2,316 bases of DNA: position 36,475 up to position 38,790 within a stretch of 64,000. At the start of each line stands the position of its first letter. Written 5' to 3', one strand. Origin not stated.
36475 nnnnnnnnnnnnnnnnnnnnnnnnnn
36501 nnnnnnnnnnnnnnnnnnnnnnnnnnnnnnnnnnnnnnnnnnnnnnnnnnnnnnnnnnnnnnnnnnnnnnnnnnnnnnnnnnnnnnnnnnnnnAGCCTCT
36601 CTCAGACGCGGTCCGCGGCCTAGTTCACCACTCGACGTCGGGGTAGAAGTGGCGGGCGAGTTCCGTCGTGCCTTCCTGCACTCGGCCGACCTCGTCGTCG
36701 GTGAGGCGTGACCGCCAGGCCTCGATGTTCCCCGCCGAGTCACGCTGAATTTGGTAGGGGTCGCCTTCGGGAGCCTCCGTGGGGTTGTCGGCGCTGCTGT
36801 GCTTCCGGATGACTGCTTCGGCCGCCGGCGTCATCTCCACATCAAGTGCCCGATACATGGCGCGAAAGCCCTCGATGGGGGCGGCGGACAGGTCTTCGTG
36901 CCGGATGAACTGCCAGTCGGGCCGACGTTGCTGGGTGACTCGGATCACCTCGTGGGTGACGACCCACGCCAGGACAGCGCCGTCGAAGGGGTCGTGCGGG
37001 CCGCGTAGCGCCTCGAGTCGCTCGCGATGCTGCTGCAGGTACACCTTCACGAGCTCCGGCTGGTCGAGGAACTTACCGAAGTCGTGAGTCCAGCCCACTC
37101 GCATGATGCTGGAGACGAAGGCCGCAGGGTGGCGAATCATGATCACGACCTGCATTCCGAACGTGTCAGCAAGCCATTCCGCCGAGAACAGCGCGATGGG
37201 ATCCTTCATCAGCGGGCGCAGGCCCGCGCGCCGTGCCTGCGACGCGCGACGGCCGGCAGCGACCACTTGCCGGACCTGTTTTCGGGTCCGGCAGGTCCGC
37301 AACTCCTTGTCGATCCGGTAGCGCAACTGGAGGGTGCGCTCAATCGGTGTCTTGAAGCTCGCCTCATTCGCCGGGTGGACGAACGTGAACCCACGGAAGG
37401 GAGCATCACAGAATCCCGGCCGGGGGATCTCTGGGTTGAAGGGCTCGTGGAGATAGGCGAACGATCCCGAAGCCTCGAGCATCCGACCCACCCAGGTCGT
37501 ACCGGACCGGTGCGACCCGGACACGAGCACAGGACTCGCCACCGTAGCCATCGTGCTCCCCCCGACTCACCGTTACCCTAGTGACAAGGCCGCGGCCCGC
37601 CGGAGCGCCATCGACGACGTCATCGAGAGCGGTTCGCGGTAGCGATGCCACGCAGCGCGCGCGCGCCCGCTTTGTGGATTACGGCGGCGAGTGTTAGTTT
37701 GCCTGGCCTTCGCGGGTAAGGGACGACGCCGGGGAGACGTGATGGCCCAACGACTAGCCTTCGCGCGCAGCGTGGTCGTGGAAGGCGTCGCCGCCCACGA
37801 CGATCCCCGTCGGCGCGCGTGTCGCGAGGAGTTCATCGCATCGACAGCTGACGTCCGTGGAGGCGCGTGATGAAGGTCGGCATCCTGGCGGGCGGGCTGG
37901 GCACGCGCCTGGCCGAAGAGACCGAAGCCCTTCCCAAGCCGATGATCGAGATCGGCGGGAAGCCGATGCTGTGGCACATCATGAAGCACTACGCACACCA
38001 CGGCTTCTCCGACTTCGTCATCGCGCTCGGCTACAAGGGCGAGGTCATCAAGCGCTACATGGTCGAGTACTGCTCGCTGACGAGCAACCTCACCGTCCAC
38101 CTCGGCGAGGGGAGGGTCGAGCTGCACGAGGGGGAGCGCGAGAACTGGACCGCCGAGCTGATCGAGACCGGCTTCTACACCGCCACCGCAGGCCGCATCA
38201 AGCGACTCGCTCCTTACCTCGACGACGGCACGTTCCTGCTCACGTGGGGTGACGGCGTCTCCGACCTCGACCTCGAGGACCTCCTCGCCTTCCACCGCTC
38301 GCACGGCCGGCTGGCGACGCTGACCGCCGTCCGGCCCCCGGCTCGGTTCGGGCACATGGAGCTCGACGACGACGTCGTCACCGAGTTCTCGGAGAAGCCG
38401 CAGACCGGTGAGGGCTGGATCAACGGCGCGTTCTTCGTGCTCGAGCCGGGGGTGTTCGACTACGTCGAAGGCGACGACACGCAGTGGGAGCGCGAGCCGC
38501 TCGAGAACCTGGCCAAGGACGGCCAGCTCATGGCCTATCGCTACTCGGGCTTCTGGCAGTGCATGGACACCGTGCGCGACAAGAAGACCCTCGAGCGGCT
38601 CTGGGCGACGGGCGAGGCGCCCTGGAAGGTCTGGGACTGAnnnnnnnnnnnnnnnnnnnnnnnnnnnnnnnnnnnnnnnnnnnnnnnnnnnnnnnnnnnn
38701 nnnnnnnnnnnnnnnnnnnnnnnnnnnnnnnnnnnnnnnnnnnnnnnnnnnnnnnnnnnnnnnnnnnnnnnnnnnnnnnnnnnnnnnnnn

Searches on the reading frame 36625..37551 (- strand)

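Call 25: search_protein_families(library=pfam, proteins=[window:36625-37551:-], max_evalue=0.001)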
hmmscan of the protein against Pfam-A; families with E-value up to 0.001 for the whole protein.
window:36625-37551:- (308 aa): 2 families
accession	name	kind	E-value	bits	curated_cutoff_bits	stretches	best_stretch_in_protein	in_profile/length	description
PF13469.12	Sulfotransfer_3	-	2.4e-11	44.7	27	1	7-241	1-215/216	Sulfotransferase family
PF00685.33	Sulfotransfer_1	-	6.4e-05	22.9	22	1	7-297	3-249/255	Sulfotransferase domain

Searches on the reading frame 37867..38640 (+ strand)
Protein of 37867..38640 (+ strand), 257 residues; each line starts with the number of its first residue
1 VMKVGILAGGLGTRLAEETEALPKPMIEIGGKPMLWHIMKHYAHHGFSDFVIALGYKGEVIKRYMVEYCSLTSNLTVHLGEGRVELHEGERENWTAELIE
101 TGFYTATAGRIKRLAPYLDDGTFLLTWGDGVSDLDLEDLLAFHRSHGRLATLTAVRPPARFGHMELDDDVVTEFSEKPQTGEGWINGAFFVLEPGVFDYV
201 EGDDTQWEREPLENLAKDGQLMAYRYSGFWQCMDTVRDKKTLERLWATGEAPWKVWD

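Call 9: search_protein_families(library=pfam, proteins=[window:37867-38640:+], max_evalue=0.001)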
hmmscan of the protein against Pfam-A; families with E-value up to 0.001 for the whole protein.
window:37867-38640:+ (257 aa): 2 families
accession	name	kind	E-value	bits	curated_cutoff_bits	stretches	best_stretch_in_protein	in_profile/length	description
PF00483.29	NTP_transferase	-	1.7e-21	77.4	21.2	1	6-209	4-197/245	Nucleotidyl transferase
PF12804.13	NTP_transf_3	-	2.8e-07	31.3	27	1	6-57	3-49/160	MobA-like NTP transferase domain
